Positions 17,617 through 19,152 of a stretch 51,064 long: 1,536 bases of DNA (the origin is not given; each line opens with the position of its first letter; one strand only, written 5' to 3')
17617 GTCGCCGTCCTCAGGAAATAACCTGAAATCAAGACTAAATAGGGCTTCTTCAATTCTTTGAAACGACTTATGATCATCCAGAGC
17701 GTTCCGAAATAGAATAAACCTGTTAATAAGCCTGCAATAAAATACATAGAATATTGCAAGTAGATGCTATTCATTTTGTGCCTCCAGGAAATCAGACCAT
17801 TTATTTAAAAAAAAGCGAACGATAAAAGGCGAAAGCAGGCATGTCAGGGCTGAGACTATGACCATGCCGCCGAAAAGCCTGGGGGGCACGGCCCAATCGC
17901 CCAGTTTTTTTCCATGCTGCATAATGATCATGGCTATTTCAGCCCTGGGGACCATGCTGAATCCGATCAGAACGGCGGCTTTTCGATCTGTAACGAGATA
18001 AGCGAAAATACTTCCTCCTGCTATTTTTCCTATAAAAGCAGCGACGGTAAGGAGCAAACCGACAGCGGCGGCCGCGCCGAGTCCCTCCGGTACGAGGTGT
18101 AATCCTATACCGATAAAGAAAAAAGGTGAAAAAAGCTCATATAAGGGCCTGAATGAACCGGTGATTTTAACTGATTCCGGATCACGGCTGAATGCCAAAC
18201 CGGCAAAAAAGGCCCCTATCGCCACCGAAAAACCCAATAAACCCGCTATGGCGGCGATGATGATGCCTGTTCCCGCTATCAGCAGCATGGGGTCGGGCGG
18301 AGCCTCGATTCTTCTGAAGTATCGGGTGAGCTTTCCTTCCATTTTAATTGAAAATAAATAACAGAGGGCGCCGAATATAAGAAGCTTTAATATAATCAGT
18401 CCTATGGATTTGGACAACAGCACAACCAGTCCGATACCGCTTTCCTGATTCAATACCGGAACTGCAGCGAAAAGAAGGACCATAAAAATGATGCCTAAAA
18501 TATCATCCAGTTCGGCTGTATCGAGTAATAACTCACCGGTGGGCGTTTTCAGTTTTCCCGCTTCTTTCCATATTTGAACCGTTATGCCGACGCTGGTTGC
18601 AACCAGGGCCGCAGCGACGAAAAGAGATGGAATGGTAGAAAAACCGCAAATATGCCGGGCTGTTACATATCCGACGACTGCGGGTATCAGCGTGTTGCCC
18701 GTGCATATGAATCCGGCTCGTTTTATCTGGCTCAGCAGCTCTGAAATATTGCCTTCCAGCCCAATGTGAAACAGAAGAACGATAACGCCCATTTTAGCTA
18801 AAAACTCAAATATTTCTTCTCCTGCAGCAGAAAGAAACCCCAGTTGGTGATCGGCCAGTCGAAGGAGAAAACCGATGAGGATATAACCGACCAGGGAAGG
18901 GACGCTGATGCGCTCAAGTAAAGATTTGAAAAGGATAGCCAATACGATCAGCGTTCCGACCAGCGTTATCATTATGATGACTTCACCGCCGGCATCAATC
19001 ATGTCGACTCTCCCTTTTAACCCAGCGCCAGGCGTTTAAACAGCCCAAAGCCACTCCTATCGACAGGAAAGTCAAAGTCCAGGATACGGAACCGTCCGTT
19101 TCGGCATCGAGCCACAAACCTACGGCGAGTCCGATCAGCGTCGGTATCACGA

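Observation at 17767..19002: Na+/H+-exchanger-family antiporter gene translationally coupled inside the N-ATPase operon between atpQ and atpR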

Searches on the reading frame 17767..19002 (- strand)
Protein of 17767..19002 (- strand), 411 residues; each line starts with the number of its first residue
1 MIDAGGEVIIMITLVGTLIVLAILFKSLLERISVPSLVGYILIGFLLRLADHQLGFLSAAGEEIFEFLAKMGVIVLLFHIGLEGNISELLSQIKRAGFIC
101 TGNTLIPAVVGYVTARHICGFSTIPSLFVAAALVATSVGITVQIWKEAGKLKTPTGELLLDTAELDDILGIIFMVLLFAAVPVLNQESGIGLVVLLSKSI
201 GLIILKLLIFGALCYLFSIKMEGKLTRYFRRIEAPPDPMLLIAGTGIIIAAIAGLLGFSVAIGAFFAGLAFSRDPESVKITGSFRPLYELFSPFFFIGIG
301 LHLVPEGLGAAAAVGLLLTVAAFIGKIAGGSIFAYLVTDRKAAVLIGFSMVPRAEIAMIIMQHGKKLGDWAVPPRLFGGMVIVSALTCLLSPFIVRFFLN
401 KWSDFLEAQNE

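Call 3: search_protein_families(library=pfam, proteins=[window:17767-19002:-], max_evalue=0.01)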
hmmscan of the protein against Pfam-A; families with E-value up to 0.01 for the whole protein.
window:17767-19002:- (411 aa): 1 family
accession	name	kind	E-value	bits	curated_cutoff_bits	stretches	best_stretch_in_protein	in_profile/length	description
PF00999.27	Na_H_Exchanger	-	2.5e-44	152.1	26.2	1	20-401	2-375/375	Sodium/hydrogen exchanger, transmembrane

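Call 4: search_protein_families(library=ncbifam, proteins=[window:17767-19002:-], max_evalue=0.01)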
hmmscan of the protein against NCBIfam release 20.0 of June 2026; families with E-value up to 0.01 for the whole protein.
window:17767-19002:- (411 aa): 6 families
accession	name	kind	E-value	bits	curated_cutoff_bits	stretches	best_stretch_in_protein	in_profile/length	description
TIGR00932.1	2a37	subfamily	4.2e-34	118.3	238.3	1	20-303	2-274/275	monovalent cation:proton antiporter-2 (CPA2) family protein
NF045626.1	FeTrans_MagA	equivalog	2.5e-15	56.3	700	1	16-394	12-373/386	iron transporter MagA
NF007950.1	PRK10669.1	equivalog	1.1e-08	34.5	700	1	11-368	8-359/547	YbaL family putative K(+) efflux transporter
NF002973.0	PRK03659.1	equivalog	4.1e-07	28.9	804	1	18-364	13-334/602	glutathione-regulated potassium-efflux system protein KefB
NF002924.0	PRK03562.1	equivalog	0.00011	20.7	752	1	15-395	8-376/623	glutathione-regulated potassium-efflux system protein KefC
NF003716.0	PRK05326.1-3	equivalog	0.00013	20.6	355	1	11-321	7-308/499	potassium/proton antiporter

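Call 6: find_homologous_proteins(query=window:17767-19002:-)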
Query window:17767-19002:- (411 aa): 2496 proteins with E <= 0.001 among 8000 candidates; the best 120 are listed.
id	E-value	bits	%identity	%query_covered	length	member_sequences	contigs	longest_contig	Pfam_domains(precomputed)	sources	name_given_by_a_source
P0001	2.0e-132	460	58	98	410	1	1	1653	PF00999.27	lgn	-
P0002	7.6e-132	458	57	98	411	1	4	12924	PF00999.27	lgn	-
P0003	1.2e-127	444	55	98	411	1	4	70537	PF00999.27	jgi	jgi:Kef-type K+ transport system membrane component KefB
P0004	9.4e-126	438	54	98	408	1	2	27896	PF00999.27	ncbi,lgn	-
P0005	1.5e-125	438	55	96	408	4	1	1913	PF00999.27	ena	-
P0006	2.9e-125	437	54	98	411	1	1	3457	PF00999.27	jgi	-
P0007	4.5e-125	436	54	98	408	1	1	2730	PF00999.27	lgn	-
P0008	4.8e-125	436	55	97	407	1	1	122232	PF00999.27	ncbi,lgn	ncbi:MAG: cation:proton antiporter [Candidatus Abyssubacteria bacterium]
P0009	6.2e-125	436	54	98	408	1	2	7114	PF00999.27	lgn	-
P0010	7.3e-125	435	52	98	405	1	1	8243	PF00999.27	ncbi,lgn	ncbi:MAG: cation:proton antiporter [Syntrophobacteria bacterium]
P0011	1.5e-124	434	54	98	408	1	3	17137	PF00999.27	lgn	-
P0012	1.7e-124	434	52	97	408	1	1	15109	PF00999.27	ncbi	-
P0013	2.0e-124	434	53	97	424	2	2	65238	PF00999.27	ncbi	ncbi:MAG: cation:proton antiporter [Pleurocapsa sp.]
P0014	5.2e-124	432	53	98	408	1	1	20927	PF00999.27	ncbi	-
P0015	9.0e-124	432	55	96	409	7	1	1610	PF00999.27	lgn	-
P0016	1.6e-123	431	54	94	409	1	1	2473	PF00999.27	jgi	-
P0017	4.5e-123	429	53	94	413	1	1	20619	PF00999.27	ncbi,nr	ncbi:cation:proton antiporter [Pleurocapsales cyanobacterium LEGE 06147]|nr:cation:proton antiporter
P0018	9.9e-123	428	51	97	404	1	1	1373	PF00999.27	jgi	jgi:Kef-type K+ transport system membrane component KefB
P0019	9.9e-123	428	52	98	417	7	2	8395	PF00999.27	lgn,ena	-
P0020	2.7e-122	427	53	98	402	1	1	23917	PF00999.27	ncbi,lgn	-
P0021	4.4e-122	426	52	98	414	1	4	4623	PF00999.27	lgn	-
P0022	6.9e-122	425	54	98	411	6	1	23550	PF00999.27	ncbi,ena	-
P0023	9.6e-122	425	52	98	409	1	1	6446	PF00999.27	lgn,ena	-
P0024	1.3e-121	425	53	97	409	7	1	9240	PF00999.27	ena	-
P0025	1.9e-121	424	54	100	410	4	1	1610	PF00999.27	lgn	-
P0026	4.8e-121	423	53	96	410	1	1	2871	PF00999.27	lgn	-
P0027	5.9e-121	422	54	98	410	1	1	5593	PF00999.27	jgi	-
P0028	9.6e-121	422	52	96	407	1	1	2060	PF00999.27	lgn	-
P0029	1.2e-120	421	53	97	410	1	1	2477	PF00999.27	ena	-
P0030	2.0e-120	421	50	98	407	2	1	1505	PF00999.27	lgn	-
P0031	5.0e-120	419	52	100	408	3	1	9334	PF00999.27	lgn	-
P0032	6.1e-120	419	54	98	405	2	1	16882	PF00999.27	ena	-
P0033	6.5e-120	419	54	93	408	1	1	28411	PF00999.27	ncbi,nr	ncbi:MAG: cation:proton antiporter [candidate division Zixibacteria bacterium]|nr:cation:proton anti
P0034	6.7e-120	419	54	96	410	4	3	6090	PF00999.27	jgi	-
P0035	1.3e-119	418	52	97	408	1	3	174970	PF00999.27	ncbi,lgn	-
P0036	1.4e-119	418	51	99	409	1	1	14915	PF00999.27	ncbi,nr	ncbi:MAG: cation:proton antiporter [Cyanothece sp. SIO1E1]|nr:cation:proton antiporter [Cyanothece s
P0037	2.0e-119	417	50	95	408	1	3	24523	PF00999.27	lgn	-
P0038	2.0e-119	417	49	99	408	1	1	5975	PF00999.27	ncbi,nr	ncbi:cation:proton antiporter [candidate division KSB1 bacterium]|nr:cation:proton antiporter [candi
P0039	2.3e-119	417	50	94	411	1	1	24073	PF00999.27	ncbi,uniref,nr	ncbi:cation:proton antiporter [Vacuolonema iberomarrocanum]|uniref:cation:proton antiporter n=1 Tax=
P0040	2.9e-119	417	51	98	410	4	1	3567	PF00999.27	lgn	-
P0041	3.1e-119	417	54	98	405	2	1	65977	PF00999.27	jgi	-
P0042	3.1e-119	417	54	96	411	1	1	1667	PF00999.27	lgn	-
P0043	4.0e-119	416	52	100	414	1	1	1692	PF00999.27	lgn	-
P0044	4.3e-119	416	52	97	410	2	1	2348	PF00999.27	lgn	-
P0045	5.7e-119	416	54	97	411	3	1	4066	PF00999.27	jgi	jgi:Kef-type K+ transport system membrane component KefB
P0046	7.0e-119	416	53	98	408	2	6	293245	PF00999.27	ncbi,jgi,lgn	-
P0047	7.1e-119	416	51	96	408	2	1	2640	PF00999.27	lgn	-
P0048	7.1e-119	416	49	98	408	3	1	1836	PF00999.27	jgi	-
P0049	7.7e-119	415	50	98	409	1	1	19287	PF00999.27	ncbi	-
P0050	9.0e-119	415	53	96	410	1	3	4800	PF00999.27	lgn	-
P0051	9.1e-119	415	52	98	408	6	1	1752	PF00999.27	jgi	jgi:Kef-type K+ transport system membrane component KefB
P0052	9.8e-119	415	52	95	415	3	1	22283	PF00999.27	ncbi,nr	ncbi:MAG: cation:proton antiporter [Prochloraceae cyanobacterium]|nr:cation:proton antiporter [Proch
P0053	1.0e-118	415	52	97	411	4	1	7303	PF00999.27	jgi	jgi:Kef-type K+ transport system membrane component KefB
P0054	1.3e-118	415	52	93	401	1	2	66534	PF00999.27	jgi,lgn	jgi:Kef-type K+ transport system membrane component KefB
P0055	1.3e-118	415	52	97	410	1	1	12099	PF00999.27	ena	-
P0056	1.6e-118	414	54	96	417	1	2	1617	PF00999.27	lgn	-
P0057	1.6e-118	414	53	95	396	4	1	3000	PF00999.27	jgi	-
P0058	1.8e-118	414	53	99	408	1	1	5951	PF00999.27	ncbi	-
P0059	2.5e-118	414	50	98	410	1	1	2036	PF00999.27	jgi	jgi:Kef-type K+ transport system membrane component KefB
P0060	2.5e-118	414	53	98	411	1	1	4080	PF00999.27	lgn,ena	-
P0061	2.8e-118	414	52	98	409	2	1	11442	PF00999.27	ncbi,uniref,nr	ncbi:cation:proton antiporter [Moorena sp. SIO4E2]|uniref:cation:proton antiporter n=1 Tax=Moorena s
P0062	3.5e-118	413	50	98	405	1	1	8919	PF00999.27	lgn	-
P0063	6.5e-118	412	52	98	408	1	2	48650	PF00999.27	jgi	jgi:Kef-type K+ transport system membrane component KefB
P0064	6.6e-118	412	52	98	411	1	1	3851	PF00999.27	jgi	jgi:Kef-type K+ transport system membrane component KefB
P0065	7.1e-118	412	51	93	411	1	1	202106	PF00999.27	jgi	jgi:Kef-type K+ transport system membrane component KefB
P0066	8.4e-118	412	52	98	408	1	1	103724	PF00999.27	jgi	jgi:Kef-type K+ transport system membrane component KefB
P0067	8.5e-118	412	55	94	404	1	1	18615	PF00999.27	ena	-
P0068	8.6e-118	412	50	98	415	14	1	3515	PF00999.27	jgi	-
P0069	8.9e-118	412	51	95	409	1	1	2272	PF00999.27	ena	-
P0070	9.7e-118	412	50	98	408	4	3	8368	PF00999.27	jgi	jgi:Kef-type K+ transport system membrane component KefB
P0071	1.2e-117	411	52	98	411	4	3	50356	PF00999.27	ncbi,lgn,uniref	ncbi:cation:proton antiporter [Coleofasciculus sp.]|uniref:cation:proton antiporter n=1 Tax=Coleofas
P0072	1.8e-117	411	50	96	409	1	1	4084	PF00999.27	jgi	-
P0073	1.9e-117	411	51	100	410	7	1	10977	PF00999.27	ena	-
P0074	1.9e-117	411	52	97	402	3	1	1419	PF00999.27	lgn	-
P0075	2.4e-117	411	52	98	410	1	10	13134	PF00999.27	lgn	-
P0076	2.5e-117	411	52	93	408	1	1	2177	PF00999.27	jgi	jgi:Kef-type K+ transport system membrane component KefB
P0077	2.6e-117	410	52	93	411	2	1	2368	PF00999.27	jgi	jgi:Kef-type K+ transport system membrane component KefB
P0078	3.8e-117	410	52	93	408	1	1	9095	PF00999.27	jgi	jgi:Kef-type K+ transport system membrane component KefB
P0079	4.5e-117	410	53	93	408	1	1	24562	PF00999.27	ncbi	-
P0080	6.2e-117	409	49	95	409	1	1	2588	PF00999.27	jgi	jgi:Kef-type K+ transport system membrane component KefB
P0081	1.0e-116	408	54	95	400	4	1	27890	PF00999.27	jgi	jgi:Kef-type K+ transport system membrane component KefB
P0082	1.6e-116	408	50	96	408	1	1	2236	PF00999.27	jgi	jgi:Kef-type K+ transport system membrane component KefB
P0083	1.9e-116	408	52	94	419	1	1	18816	PF00999.27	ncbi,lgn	ncbi:MAG: cation:proton antiporter [Spirulina sp.]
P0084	2.2e-116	407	51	97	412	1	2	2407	PF00999.27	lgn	-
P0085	2.2e-116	407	50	96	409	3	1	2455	PF00999.27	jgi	-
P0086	2.5e-116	407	51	93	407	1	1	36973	PF00999.27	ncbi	ncbi:MAG: cation:proton antiporter [Candidatus Aminicenantes bacterium]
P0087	3.1e-116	407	51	94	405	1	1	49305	PF00999.27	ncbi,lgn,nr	ncbi:cation:proton antiporter [bacterium]|nr:cation:proton antiporter [bacterium]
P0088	3.3e-116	407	51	93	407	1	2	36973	PF00999.27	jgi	jgi:Kef-type K+ transport system membrane component KefB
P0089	3.3e-116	407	52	93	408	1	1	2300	PF00999.27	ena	-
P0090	3.7e-116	407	49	96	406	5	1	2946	PF00999.27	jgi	-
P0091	4.1e-116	406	51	98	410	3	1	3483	PF00999.27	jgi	jgi:Kef-type K+ transport system membrane component KefB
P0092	4.9e-116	406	49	93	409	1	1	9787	PF00999.27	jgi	jgi:Kef-type K+ transport system membrane component KefB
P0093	5.6e-116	406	50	97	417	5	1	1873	PF00999.27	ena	-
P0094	6.6e-116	406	51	100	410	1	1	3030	PF00999.27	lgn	-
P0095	7.2e-116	406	52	98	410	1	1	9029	PF00999.27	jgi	jgi:Kef-type K+ transport system membrane component KefB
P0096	7.7e-116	406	50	98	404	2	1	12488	PF00999.27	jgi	-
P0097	7.9e-116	406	50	98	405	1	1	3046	PF00999.27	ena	-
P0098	8.5e-116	405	49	98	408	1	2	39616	PF00999.27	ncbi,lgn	ncbi:MAG: cation:proton antiporter [Vulcanimicrobiota bacterium]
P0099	9.5e-116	405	52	98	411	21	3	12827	PF00999.27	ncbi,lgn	ncbi:MAG: cation:proton antiporter [Coleofasciculus sp. C2-GNP5-27]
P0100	1.0e-115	405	52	97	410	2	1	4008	PF00999.27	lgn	-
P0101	1.2e-115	405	52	96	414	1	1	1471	PF00999.27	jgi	jgi:Kef-type K+ transport system membrane component KefB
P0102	1.3e-115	405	53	96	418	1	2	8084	PF00999.27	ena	-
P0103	1.3e-115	405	50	97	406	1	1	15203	PF00999.27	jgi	jgi:Kef-type K+ transport system membrane component KefB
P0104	1.7e-115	404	51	96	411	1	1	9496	PF00999.27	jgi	jgi:Kef-type K+ transport system membrane component KefB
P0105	2.2e-115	404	50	92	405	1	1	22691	PF00999.27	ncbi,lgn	ncbi:MAG: cation:proton antiporter [Candidatus Aminicenantes bacterium]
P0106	2.5e-115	404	53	96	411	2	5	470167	PF00999.27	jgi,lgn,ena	-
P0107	2.6e-115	404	51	95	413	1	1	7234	PF00999.27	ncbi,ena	-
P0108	3.4e-115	403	49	93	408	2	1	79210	PF00999.27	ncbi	-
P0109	3.6e-115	403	52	98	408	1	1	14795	PF00999.27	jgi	jgi:Kef-type K+ transport system membrane component KefB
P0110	3.9e-115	403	50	96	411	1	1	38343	PF00999.27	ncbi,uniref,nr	ncbi:cation:proton antiporter [Phormidium sp. CCY1219]|uniref:cation:proton antiporter n=1 Tax=Phorm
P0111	4.3e-115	403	50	100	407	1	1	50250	PF00999.27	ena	-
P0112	4.7e-115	403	53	96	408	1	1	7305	PF00999.27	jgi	jgi:Kef-type K+ transport system membrane component KefB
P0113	4.9e-115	403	49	95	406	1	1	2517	PF00999.27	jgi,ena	-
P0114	5.3e-115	403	51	97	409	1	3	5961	PF00999.27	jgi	jgi:Kef-type K+ transport system membrane component KefB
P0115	6.1e-115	403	50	97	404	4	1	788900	PF00999.27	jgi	jgi:Kef-type K+ transport system membrane component KefB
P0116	6.3e-115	403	48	98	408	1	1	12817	PF00999.27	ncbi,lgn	-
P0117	6.7e-115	402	49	95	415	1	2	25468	PF00999.27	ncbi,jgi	ncbi:MAG: cation:proton antiporter [Candidatus Aminicenantes bacterium]|jgi:Kef-type K+ transport sy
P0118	6.7e-115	402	50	95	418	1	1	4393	PF00999.27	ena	-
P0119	7.4e-115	402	51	92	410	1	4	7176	PF00999.27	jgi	jgi:Kef-type K+ transport system membrane component KefB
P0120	7.6e-115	402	51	96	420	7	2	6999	PF00999.27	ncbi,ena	-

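Call 11: find_encoding_contigs(protein=window:17767-19002:-, flank=8000, max_places=6)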
Protein window:17767-19002:- (411 aa): 1 contig read that carries it; 1 place shown.
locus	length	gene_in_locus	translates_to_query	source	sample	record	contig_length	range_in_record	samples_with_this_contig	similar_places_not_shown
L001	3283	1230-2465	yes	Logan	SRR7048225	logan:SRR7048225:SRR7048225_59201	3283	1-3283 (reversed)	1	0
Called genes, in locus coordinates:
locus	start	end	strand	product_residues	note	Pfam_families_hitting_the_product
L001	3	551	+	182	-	?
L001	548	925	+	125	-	PF02823:ATP-synt_DE_N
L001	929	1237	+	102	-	PF09527:ATPase_gene1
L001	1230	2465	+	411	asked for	PF00999:Na_H_Exchanger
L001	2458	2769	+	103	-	PF12966:AtpR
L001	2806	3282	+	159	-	?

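Call 12: find_encoding_contigs(protein=P0013, flank=8000, max_places=4)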
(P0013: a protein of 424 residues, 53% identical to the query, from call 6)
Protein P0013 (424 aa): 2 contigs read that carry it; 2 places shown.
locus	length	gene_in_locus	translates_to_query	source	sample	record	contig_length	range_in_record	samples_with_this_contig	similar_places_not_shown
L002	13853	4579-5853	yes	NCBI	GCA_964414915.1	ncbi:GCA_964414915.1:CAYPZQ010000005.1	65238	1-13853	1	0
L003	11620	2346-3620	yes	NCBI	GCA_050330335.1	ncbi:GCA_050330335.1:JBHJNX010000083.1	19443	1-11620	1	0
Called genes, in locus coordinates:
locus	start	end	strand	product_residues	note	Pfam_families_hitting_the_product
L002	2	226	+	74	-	?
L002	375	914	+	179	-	PF09367:CpeS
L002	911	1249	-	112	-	-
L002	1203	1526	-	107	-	PF08022:FAD_binding_8 (weak)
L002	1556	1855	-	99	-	PF13520:AA_permease_2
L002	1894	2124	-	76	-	-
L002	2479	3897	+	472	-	PF02874:ATP-synt_ab_N, PF00006:ATP-synt_ab, PF22919:ATP-synt_VA_C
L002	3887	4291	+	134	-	PF02823:ATP-synt_DE_N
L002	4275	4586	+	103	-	PF09527:ATPase_gene1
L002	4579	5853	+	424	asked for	PF00999:Na_H_Exchanger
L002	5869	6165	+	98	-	PF12966:AtpR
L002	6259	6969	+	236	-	PF00119:ATP-synt_A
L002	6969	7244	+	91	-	PF00137:ATP-synt_C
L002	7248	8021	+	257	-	PF00430:ATP-synt_B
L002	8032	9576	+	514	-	PF02874:ATP-synt_ab_N, PF00006:ATP-synt_ab, PF00306:ATP-synt_ab_C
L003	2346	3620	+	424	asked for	PF00999:Na_H_Exchanger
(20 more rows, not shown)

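Call 15: find_related_loci(query=A1, collection=genome_contigs, flank=7000)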
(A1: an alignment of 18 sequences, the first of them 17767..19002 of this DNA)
Query A1 (411 aa) in genome_contigs; peptide patterns used: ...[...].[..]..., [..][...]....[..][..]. (x = any residue, [..] = any of these).
599 stretches matched a pattern (row limit reached: there are more); 411 encode a relative of the query (tblastn E <= 1e-3); the best 80 are kept; 80 distinct loci.
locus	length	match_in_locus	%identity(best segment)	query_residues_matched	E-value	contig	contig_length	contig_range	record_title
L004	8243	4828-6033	52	10-411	9e-133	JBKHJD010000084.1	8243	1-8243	MAG: Syntrophobacteria bacterium isolate D4M11_17 NODE_5344_length_8243_cov_7.233757, whole genome shotgun sequence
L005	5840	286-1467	54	11-404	1e-129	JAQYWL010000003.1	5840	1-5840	MAG: Desulfobacteria bacterium isolate Co_bin7 Co_bin7_c_000001103623, whole genome shotgun sequence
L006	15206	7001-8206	53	1-402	7e-128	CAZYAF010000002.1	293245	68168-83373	MAG TPA_asm: uncultured Acidobacteriota bacterium isolate SRP068000_co3_527 genome assembly, contig: NODE_5_length_29324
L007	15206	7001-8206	53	1-401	1e-127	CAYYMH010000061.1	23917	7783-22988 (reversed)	MAG TPA_asm: uncultured Cytophagia bacterium isolate SRP141376_co3_458 genome assembly, contig: NODE_5600_length_23917_c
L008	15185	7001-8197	53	10-408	3e-127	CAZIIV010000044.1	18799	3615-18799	MAG TPA_asm: uncultured Desulfobacteraceae bacterium isolate SRP319275_co2_170 genome assembly, contig: NODE_2320_length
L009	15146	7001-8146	54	23-404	1e-125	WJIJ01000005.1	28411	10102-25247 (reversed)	MAG: Candidatus Zixiibacteriota bacterium isolate Bin_366 k141_10672, whole genome shotgun sequence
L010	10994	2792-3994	52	1-401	1e-124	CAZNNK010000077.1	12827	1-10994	MAG TPA_asm: uncultured Coleofasciculus sp. isolate binchicken_co15_51 genome assembly, contig: NODE_3263_length_12827_c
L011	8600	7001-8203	52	1-401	1e-123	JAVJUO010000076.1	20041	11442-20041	MAG: Coleofasciculus sp. C1-SOL-03 k141_19787, whole genome shotgun sequence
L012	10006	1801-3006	49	1-402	1e-123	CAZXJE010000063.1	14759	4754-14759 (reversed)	MAG TPA_asm: uncultured Eubacteriales bacterium isolate SRP068000_co2_124 genome assembly, contig: NODE_3734_length_1475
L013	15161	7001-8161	50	22-407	9e-124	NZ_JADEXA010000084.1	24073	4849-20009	Vacuolonema iberomarrocanum LEGE 07170 NODE_84_length_24073_cov_14.185668_(reversed), whole genome shotgun sequence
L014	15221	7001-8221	51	1-411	3e-123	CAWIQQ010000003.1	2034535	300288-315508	MAG: uncultured cyanobacterium isolate MFD03250.bin.1.114 genome assembly, contig: contig_4064, whole genome shotgun seq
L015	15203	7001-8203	54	1-401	3e-123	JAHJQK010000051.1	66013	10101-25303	MAG: Proteobacteria bacterium isolate OS_PC_MetaG.mb.106 OS_PC_MetaG.mb.106_k141_159356, whole genome shotgun sequence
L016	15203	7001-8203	52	1-401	5e-123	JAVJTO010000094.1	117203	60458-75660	MAG: Coleofasciculus sp. B1-GNL1-01 k141_9508, whole genome shotgun sequence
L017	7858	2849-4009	52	10-394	8e-123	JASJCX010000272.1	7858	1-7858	MAG: Calothrix sp. MO_167.B42 MO_167.c_7210, whole genome shotgun sequence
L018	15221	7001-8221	50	1-411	8e-122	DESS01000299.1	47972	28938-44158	MAG TPA_asm: Richelia sp. UBA3308 UBA3308_contig_475, whole genome shotgun sequence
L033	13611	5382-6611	47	2-411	2e-116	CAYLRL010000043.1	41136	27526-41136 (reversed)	MAG TPA_asm: uncultured Syntrophales bacterium isolate binchicken_co17_258 genome assembly, contig: NODE_2790_length_411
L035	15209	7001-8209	48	10-411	9e-116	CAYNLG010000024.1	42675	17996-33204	MAG TPA_asm: uncultured Anaerolineales bacterium isolate SRP141376_co4_301 genome assembly, contig: NODE_1591_length_426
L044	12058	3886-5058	48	9-401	1e-112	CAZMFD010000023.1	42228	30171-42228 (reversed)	MAG TPA_asm: uncultured Geobacteraceae bacterium isolate binchicken_co13_453 genome assembly, contig: NODE_917_length_42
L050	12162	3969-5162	50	7-404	9e-111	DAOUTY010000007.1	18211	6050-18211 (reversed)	MAG TPA_asm: Chloroflexota bacterium isolate CSMAG_809 CSMAG_809_k141_82345_length_18211_cov_12.5941, whole genome shotg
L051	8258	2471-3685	44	7-411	1e-110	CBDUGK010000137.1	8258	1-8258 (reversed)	MAG TPA_asm: uncultured Desulfobulbaceae bacterium isolate SRR22808130_binner12_Refined_12 genome assembly, contig: ERZ2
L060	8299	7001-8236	51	1-411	7e-108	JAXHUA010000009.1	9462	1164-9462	MAG: Chloroflexota bacterium isolate MAG39_tar_biofilm MAG39_9, whole genome shotgun sequence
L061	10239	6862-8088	45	1-409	5e-115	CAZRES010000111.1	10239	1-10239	MAG TPA_asm: uncultured Desulfobacteraceae bacterium isolate SRP332253_co2_39 genome assembly, contig: NODE_6619_length_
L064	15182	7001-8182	46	9-401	9e-107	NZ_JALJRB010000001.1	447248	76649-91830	Desulfatitalea alkaliphila strain M08but 1, whole genome shotgun sequence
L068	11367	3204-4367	46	12-401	8e-105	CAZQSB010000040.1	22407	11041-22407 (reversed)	MAG TPA_asm: uncultured bacterium isolate SRP332253_co2_189 genome assembly, contig: NODE_2130_length_22407_cov_4.877013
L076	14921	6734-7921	45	7-402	3e-103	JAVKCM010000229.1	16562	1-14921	MAG: Fuerstiella sp. isolate F4-SAH-21 k141_36493, whole genome shotgun sequence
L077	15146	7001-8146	47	7-388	5e-103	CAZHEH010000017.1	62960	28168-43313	MAG TPA_asm: uncultured Planctomycetaceae bacterium isolate binchicken_co17_320 genome assembly, contig: NODE_1465_lengt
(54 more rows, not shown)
